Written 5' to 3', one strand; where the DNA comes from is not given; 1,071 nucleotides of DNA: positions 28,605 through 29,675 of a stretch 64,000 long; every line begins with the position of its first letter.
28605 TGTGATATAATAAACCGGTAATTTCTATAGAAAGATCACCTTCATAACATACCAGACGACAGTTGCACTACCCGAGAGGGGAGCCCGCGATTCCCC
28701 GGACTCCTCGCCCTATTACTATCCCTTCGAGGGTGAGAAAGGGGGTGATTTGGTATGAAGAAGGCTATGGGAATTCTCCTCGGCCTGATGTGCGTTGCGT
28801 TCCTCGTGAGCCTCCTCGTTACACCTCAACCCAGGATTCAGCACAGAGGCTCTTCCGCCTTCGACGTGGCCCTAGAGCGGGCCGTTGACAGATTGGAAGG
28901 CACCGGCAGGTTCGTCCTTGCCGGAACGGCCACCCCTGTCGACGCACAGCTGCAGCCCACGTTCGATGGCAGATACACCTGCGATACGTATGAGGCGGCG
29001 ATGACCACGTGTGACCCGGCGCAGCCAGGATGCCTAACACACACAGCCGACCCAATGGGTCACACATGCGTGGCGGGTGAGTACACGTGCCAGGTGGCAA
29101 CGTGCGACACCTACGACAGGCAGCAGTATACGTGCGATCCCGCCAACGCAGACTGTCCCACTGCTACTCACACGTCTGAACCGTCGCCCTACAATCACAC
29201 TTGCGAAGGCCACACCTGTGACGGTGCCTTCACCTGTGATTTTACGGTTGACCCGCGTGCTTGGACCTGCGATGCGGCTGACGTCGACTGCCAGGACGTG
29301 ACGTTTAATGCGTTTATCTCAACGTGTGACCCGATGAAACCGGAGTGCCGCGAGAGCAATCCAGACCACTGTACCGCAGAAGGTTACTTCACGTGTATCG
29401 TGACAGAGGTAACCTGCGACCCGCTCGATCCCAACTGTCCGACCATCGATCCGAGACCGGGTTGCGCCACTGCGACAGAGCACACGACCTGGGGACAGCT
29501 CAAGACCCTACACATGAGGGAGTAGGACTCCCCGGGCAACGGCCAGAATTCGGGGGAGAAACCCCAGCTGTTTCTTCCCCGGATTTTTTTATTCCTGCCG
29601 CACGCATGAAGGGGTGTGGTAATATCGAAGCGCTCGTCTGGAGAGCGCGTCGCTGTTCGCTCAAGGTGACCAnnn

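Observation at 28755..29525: Secreted cysteine-rich protein built from 'TCD' repeats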

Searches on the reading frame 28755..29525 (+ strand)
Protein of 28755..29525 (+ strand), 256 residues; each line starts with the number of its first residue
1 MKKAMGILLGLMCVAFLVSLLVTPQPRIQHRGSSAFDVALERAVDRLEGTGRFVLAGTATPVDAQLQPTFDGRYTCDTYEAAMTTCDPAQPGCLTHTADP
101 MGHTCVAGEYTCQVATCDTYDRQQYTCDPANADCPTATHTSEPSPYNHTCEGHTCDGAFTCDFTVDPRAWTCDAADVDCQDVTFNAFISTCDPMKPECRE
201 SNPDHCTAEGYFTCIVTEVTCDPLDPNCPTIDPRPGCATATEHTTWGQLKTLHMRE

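Call 5: search_protein_families(library=pfam, proteins=[window:28755-29525:+], max_evalue=0.01)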
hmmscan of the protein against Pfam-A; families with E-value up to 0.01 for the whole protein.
window:28755-29525:+ (256 aa): 0 families

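Call 6: search_protein_families(library=ncbifam, proteins=[window:28755-29525:+], max_evalue=0.1)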
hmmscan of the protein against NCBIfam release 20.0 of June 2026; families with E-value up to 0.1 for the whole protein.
window:28755-29525:+ (256 aa): 0 families

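Call 7: find_homologous_proteins(query=window:28755-29522:+, max_evalue=0.01)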
Query window:28755-29522:+ (256 aa): 37 proteins with E <= 0.01 among 366 candidates.
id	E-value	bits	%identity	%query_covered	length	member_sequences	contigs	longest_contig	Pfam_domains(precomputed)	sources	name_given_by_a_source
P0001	4.2e-176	602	100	100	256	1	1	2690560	-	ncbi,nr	ncbi:MAG: hypothetical protein JSW03_09740 [Candidatus Eiseniibacteriota bacterium]|nr:MAG: hypothet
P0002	3.8e-124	432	74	100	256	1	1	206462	-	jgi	jgi:hypothetical protein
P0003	2.5e-110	386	67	100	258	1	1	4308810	-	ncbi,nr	ncbi:MAG: hypothetical protein JSW58_05615 [Candidatus Latescibacterota bacterium]|nr:MAG: hypotheti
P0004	4.5e-106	372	67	99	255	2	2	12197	-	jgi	jgi:hypothetical protein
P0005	4.8e-105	369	63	100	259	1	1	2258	-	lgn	-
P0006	1.7e-103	364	64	100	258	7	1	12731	-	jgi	jgi:hypothetical protein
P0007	4.0e-101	356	63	100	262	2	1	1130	-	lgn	-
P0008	7.8e-99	349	62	98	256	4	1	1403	-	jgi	jgi:hypothetical protein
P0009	7.1e-98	346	63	98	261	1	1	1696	-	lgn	-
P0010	1.0e-97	345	64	98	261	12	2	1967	-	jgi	jgi:hypothetical protein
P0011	1.5e-97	344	64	100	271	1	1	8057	-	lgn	-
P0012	3.7e-96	340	62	100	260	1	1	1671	-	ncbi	-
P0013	5.9e-96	339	63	98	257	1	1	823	-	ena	-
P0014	3.7e-95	337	62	100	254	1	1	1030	-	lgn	-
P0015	1.5e-94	335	61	94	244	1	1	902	-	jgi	jgi:hypothetical protein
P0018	2.8e-90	321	61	99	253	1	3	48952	-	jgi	jgi:hypothetical protein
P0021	5.9e-84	300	55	98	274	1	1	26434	-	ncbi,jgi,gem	-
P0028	3.2e-79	284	47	91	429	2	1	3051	-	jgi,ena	-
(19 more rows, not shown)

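Call 13: find_encoding_contigs(protein=P0003, flank=10000, max_places=3)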
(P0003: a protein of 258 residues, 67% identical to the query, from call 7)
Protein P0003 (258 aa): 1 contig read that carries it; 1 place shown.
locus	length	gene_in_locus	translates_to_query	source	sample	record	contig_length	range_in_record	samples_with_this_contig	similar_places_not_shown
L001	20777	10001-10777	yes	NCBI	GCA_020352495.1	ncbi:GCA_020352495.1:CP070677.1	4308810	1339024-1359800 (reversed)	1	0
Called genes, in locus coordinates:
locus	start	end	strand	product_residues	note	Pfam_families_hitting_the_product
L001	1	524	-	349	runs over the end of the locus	PF02445:NadA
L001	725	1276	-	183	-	PF14060:DUF4252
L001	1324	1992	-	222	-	PF14060:DUF4252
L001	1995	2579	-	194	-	PF13490:zf-HC2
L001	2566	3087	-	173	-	PF04542:Sigma70_r2, PF08281:Sigma70_r4_2, PF04545:Sigma70_r4 (weak)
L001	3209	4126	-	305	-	-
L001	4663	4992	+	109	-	PF01521:Fe-S_biosyn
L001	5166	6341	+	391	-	PF13439:Glyco_transf_4, PF13579:Glyco_trans_4_4 (weak), PF00534:Glycos_transf_1, PF13692:Glyco_trans_1_4, PF13524:Glyco_trans_1_2 (weak)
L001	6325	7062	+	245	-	PF13489:Methyltransf_23, PF02353:CMAS, PF13847:Methyltransf_31, PF08241:Methyltransf_11, PF08242:Methyltransf_12, PF13649:Methyltransf_25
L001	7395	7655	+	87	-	PF00081:Sod_Fe_N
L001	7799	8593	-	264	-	-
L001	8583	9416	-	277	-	PF00142:Fer4_NifH (weak), PF01656:CbiA, PF02374:ArsA_ATPase (weak), PF06564:CBP_BcsQ (weak), PF09140:MipZ (faint), PF10609:ParA (weak), PF13614:AAA_31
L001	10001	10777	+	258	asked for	-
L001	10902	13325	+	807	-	PF09822:ABC_transp_aux (faint), PF14258:DUF4350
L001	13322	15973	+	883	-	PF09822:ABC_transp_aux (faint), PF14258:DUF4350 (faint), PF23355:IFT52_GIFT (weak)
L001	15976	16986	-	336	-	-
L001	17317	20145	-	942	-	PF00069:Pkinase, PF07714:PK_Tyr_Ser-Thr, PF17667:Pkinase_fungal (weak), PF00515:TPR_1 (weak), PF13414:TPR_11, PF13424:TPR_12 (weak), PF13431:TPR_17 (weak), PF13432:TPR_16 (weak), +16 more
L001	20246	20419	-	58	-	-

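Call 14: find_encoding_contigs(protein=P0002, flank=10000, max_places=3)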
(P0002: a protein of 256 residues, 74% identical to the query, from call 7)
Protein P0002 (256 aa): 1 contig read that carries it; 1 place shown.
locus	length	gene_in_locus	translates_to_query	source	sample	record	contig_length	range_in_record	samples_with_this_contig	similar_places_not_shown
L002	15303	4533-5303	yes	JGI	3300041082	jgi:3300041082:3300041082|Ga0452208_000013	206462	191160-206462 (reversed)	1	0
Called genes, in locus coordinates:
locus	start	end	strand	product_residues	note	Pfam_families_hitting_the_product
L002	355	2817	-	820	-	PF20009:GEVED (faint), PF13860:FlgD_ig, PF18962:Por_Secre_tail (faint)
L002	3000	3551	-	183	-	-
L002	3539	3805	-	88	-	-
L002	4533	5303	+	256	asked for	-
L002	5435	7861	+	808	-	PF09822:ABC_transp_aux (faint), PF14258:DUF4350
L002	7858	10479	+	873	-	PF09822:ABC_transp_aux (weak), PF23355:IFT52_GIFT, PF14258:DUF4350 (weak)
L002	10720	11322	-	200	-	-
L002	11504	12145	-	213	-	-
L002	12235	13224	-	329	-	PF01258:zf-dskA_traR (weak), PF07228:SpoIIE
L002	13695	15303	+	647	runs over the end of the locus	PF00004:AAA, PF01434:Peptidase_M41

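Call 15: find_encoding_contigs(protein=P0018, flank=10000, max_places=2)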
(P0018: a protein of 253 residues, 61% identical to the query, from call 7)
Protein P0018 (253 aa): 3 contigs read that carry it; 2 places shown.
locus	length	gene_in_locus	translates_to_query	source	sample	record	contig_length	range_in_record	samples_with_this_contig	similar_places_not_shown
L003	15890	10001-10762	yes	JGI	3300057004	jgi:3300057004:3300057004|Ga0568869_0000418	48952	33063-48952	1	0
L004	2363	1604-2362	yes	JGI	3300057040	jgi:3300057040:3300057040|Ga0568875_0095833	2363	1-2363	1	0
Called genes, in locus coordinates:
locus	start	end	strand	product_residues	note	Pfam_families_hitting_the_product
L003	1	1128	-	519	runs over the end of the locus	-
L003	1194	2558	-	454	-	PF04932:Wzy_C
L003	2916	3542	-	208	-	PF03544:TonB_C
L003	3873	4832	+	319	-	PF00586:AIRS, PF02769:AIRS_C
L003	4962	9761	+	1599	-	PF01364:Peptidase_C25, PF01839:FG-GAP (faint), PF13517:FG-GAP_3, PF13860:FlgD_ig (weak)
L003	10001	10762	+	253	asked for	-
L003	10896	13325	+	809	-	PF09822:ABC_transp_aux (faint), PF14258:DUF4350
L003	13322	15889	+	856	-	?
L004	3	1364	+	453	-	?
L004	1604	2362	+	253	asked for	?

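Call 16: find_encoding_contigs(protein=P0021, flank=10000, max_places=2)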
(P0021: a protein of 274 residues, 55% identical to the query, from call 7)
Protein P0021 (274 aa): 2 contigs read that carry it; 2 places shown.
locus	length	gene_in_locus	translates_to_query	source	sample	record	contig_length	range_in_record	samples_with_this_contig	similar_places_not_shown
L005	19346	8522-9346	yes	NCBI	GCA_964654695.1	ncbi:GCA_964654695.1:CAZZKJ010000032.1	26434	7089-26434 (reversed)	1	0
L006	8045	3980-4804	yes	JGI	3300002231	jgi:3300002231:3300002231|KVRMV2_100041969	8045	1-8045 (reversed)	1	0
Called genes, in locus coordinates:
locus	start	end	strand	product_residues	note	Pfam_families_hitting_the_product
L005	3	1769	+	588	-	?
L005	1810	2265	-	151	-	-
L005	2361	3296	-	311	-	PF01641:SelR, PF01625:PMSR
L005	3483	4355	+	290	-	-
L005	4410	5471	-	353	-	PF20706:GT4-conflict (faint), PF13439:Glyco_transf_4, PF13579:Glyco_trans_4_4 (weak), PF00534:Glycos_transf_1, PF13692:Glyco_trans_1_4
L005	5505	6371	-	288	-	PF04321:RmlD_sub_bind, PF01370:Epimerase, PF02719:Polysacc_synt_2, PF01073:3Beta_HSD, PF16363:GDP_Man_Dehyd, PF07993:NAD_binding_4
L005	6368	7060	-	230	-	PF00483:NTP_transferase, PF12804:NTP_transf_3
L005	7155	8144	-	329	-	PF00106:adh_short (weak), PF01073:3Beta_HSD, PF01370:Epimerase, PF02719:Polysacc_synt_2, PF04321:RmlD_sub_bind, PF07993:NAD_binding_4, PF16363:GDP_Man_Dehyd, PF13460:NAD_binding_10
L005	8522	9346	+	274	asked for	-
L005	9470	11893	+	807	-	PF09822:ABC_transp_aux (faint), PF14258:DUF4350 (faint)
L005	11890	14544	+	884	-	PF09822:ABC_transp_aux (faint), PF14258:DUF4350 (faint), PF23355:IFT52_GIFT (weak)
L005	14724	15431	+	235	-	PF12840:HTH_20 (weak), PF01022:HTH_5, PF00581:Rhodanese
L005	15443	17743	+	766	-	PF00873:ACR_tran (faint), PF03176:MMPL, PF02460:Patched, PF12349:Sterol-sensing, PF03176:MMPL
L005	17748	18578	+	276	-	PF07044:DUF1329 (faint), PF17131:TP_0789-like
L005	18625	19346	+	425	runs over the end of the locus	-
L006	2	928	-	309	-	?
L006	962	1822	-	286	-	PF01370:Epimerase, PF04321:RmlD_sub_bind, PF02719:Polysacc_synt_2, PF01073:3Beta_HSD, PF16363:GDP_Man_Dehyd, PF07993:NAD_binding_4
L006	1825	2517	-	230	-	PF00483:NTP_transferase, PF12804:NTP_transf_3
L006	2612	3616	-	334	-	PF00106:adh_short (weak), PF04321:RmlD_sub_bind, PF01073:3Beta_HSD, PF01370:Epimerase, PF02719:Polysacc_synt_2, PF07993:NAD_binding_4, PF13460:NAD_binding_10, PF16363:GDP_Man_Dehyd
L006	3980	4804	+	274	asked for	-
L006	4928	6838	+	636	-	-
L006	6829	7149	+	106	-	-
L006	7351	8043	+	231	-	?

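Call 17: find_encoding_contigs(protein=P0006, flank=10000, max_places=2)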
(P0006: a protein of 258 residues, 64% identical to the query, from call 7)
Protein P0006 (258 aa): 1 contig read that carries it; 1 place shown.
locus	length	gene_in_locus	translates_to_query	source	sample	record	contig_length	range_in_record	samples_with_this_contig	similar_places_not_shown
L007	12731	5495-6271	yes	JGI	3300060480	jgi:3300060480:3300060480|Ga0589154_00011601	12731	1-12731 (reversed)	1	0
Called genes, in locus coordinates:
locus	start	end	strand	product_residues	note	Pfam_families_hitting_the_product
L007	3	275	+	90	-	?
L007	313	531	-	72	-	-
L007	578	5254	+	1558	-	PF01364:Peptidase_C25, PF01839:FG-GAP (faint), PF00041:fn3 (weak), PF13517:FG-GAP_3, PF13860:FlgD_ig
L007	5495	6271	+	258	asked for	-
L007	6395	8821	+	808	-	PF09822:ABC_transp_aux (faint), PF14258:DUF4350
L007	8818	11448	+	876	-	PF09822:ABC_transp_aux (weak), PF23355:IFT52_GIFT (weak), PF14258:DUF4350 (weak)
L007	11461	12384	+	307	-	PF01149:Fapy_DNA_glyco, PF06831:H2TH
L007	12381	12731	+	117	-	?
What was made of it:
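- Closest known: GldG / ABC_transp_aux / DUF4350 / IFT52-GIFT proteins. Different: No GldA/GldF ABC genes and no vWA or MoxR AAA+ genes are in the module (calls 13-17).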

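Call 18: predict_structure(alignment_id=A1)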
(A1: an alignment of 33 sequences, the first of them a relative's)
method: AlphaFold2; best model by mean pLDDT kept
length: 256 residues; sequences in the alignment: 33
mean_pLDDT: 46.0   pTM: 0.24
mean pLDDT of the five models: 46.0, 45.5, 44.9, 44.2, 39.6
residues with pLDDT >= 90: 18; 70-90: 21; 50-70: 33; < 50: 184
segments of 3 or more residues with pLDDT < 50: 53-85, 93-129, 134-177, 181-195, 197-220, 229-256
pLDDT, mean of each block of 10 residues (from residue 1): 92 95 72 70 73 39 26 27 50 40 29 28 40 43 37 28 33 42 40 45 32 39 58 38 39 38
secondary structure, 60 per line:
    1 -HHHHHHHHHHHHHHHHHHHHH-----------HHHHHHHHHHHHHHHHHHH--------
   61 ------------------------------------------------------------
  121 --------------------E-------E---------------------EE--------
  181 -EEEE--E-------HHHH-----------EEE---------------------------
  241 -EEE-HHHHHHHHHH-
elements in order: H2-22 H34-52 E182-185 H196-199 E211-213 E242-244 H246-255

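Call 19: search_protein_representatives(alignment_id=A1)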
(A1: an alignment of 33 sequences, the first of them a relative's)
Query: 33 sequences, 259 profile positions. Proteins with E-value up to 0.001 (for the whole library): 33; up to 1e-10: 18; up to 1e-30: 13. The best 33 are listed.
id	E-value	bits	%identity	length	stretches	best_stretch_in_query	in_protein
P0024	1.6e-115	401.5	-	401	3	57-241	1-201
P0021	8.1e-107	373.0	-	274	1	4-258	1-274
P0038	8.9e-69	248.3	-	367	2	78-258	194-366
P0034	4.3e-68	246.1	-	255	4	111-219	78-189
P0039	5.6e-66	239.2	-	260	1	10-258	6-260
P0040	3.7e-63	229.9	-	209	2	109-227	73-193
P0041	9.3e-55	202.4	-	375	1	4-255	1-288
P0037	4.0e-51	190.5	-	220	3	121-257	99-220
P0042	5.1e-45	170.5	-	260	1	4-257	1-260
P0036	1.2e-43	165.9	-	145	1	4-144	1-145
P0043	6.1e-41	157.1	-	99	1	162-258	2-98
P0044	2.1e-37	145.5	-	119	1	126-257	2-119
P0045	1.7e-33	132.7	-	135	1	4-96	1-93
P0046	8.8e-19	84.5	-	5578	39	20-82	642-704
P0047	1.7e-13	67.2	-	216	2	128-257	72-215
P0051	2.2e-10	56.9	-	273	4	11-65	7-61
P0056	3.4e-08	49.8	-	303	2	21-223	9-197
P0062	1.8e-04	37.6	-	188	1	8-177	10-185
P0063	5.0e-04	36.1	-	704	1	15-133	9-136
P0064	7.1e-04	35.6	-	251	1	4-131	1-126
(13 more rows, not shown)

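Call 23: find_encoding_contigs(protein=P0051, flank=10000, max_places=3)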
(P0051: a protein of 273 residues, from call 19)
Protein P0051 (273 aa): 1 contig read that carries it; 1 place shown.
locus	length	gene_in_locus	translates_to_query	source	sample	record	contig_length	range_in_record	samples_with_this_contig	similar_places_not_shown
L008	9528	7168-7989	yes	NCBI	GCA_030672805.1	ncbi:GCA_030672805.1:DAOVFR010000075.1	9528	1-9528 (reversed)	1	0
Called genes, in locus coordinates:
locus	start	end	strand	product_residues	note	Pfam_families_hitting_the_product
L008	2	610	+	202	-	?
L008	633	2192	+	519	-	PF00749:tRNA-synt_1c, PF19269:Anticodon_2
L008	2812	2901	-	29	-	-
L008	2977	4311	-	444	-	PF01554:MatE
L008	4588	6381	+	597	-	PF00578:AhpC-TSA, PF08534:Redoxin (weak)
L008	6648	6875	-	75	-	-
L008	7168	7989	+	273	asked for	-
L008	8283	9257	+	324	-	-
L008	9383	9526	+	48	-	?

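Call 24: find_encoding_contigs(protein=P0047, flank=10000, max_places=3)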
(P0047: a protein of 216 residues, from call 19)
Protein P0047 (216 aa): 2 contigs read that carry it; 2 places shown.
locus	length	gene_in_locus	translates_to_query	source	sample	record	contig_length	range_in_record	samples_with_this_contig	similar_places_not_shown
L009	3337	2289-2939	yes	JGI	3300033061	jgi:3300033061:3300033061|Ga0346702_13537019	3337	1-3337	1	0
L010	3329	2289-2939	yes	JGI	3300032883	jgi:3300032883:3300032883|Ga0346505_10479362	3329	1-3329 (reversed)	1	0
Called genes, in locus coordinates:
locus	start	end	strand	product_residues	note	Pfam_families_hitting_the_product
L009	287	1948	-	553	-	PF06826:Asp-Al_Ex, PF02080:TrkA_C, PF06826:Asp-Al_Ex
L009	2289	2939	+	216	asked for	-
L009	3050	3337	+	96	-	?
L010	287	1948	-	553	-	PF06826:Asp-Al_Ex, PF02080:TrkA_C, PF06826:Asp-Al_Ex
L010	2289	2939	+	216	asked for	-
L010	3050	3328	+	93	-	?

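Call 27: find_related_loci(query=A1, collection=genome_contigs, flank=8000)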
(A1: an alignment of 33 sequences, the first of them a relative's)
Query A1 (256 aa) in genome_contigs; peptide patterns used: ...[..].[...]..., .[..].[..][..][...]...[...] (x = any residue, [..] = any of these).
16 stretches matched a pattern; 3 encode a relative of the query (tblastn E <= 1e-3); 3 distinct loci.
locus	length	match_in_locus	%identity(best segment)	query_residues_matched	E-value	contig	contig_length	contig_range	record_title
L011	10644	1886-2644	67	1-253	2e-107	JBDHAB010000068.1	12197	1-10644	MAG: Gemmatimonadota bacterium isolate M3-44_Bin_129 M3-44_Bin_129_scaffold_22804, whole genome shotgun sequence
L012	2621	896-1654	63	1-252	1e-99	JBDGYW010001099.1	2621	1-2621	MAG: Gemmatimonadota bacterium isolate M3-38_Bin_161 M3-38_Bin_161_scaffold_361766, whole genome shotgun sequence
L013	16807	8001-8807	55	1-250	6e-91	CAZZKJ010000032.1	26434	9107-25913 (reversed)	MAG TPA_asm: uncultured bacterium isolate binchicken_co275_80 genome assembly, contig: NODE_2153_length_26434_cov_8.5504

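Call 33: search_solved_structures(query=A1, max_evalue=10, show_alignments=3)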
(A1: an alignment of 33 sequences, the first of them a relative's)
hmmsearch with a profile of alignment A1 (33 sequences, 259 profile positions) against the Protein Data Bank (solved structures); distinct sequences matched with E-value up to 10: 2.
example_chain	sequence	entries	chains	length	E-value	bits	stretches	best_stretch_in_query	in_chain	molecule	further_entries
8k2r_A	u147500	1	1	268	2.3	10.9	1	32-72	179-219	Molecular chaperone HtpG (Fragment)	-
8k2s_A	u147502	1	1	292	2.6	10.8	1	32-72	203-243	Molecular chaperone HtpG (Fragment)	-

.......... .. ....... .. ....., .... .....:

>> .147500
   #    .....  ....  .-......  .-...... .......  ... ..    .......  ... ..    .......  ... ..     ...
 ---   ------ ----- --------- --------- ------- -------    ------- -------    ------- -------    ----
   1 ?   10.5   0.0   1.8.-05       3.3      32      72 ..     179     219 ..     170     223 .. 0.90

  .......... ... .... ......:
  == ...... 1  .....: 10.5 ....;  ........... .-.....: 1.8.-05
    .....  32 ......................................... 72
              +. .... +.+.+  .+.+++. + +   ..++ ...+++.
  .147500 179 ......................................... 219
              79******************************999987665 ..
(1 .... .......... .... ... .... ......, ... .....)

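Call 35: find_homologous_proteins(query=A2, max_evalue=0.001)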
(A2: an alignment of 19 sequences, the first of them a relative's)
Query A2 (19 sequences) (256 aa, profile of the alignment): 78 proteins with E <= 0.001 among 4618 candidates.
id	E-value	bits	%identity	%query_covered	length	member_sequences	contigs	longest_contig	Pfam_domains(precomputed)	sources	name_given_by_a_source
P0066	5.5e-83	296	45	91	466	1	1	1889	-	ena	-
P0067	7.7e-83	296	51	91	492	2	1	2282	-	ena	-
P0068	2.1e-81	291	31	72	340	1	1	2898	-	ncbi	-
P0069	2.2e-81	291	29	88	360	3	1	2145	-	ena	-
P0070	1.3e-80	288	28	89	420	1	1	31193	-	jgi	jgi:hypothetical protein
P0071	1.3e-80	288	32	77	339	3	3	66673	-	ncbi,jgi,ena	-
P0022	2.4e-79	284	46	91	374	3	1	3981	-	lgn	-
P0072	9.8e-76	272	32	98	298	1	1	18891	-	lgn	-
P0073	2.5e-72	261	28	98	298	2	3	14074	-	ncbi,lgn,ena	-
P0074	7.5e-72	260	29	97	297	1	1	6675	-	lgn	-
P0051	1.6e-71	259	29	98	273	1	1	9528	-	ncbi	-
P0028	6.8e-70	253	47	91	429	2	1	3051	-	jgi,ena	-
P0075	9.5e-69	250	29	87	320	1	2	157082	-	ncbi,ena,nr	ncbi:MAG: hypothetical protein KAW17_13450 [Candidatus Eisenbacteria sp.]|nr:hypothetical protein [C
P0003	3.6e-68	248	67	100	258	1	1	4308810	-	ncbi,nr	ncbi:MAG: hypothetical protein JSW58_05615 [Candidatus Latescibacterota bacterium]|nr:MAG: hypotheti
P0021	6.1e-68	247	55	98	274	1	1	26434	-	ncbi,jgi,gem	-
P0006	8.8e-62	227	64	100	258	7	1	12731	-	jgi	jgi:hypothetical protein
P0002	6.1e-60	221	74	100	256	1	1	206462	-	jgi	jgi:hypothetical protein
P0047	1.8e-57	213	29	99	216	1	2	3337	-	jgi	-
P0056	2.4e-56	209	30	91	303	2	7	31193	-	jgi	jgi:hypothetical protein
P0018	7.0e-54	201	61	99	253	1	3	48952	-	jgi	jgi:hypothetical protein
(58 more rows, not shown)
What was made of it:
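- There are 78 homologues with conserved ends (calls 7, 35).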

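Call 36: find_encoding_contigs(protein=P0075, flank=9000, max_places=1)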
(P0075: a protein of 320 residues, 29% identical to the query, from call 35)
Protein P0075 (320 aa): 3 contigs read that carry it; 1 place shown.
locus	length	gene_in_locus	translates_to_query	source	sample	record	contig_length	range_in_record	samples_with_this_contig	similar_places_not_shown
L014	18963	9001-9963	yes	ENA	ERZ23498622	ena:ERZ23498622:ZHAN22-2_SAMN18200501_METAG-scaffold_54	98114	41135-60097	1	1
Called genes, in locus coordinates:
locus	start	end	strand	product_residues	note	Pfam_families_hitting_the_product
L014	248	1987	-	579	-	-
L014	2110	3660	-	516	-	PF03806:ABG_transport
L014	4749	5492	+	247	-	-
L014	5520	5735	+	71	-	-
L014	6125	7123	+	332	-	PF00657:Lipase_GDSL (weak), PF13472:Lipase_GDSL_2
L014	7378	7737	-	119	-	PF05635:23S_rRNA_IVP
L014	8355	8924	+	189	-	-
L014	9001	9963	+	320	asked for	-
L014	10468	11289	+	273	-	-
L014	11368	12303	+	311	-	-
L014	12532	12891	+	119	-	-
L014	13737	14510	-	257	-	PF01048:PNP_UDP_1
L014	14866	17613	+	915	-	PF01590:GAF, PF13185:GAF_2, PF00989:PAS, PF13426:PAS_9, PF00989:PAS, PF08448:PAS_4, PF13426:PAS_9, PF08447:PAS_3, +7 more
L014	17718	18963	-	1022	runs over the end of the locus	PF12974:Phosphonate-bd, PF00512:HisKA, PF02518:HATPase_c, PF00072:Response_reg, PF01627:Hpt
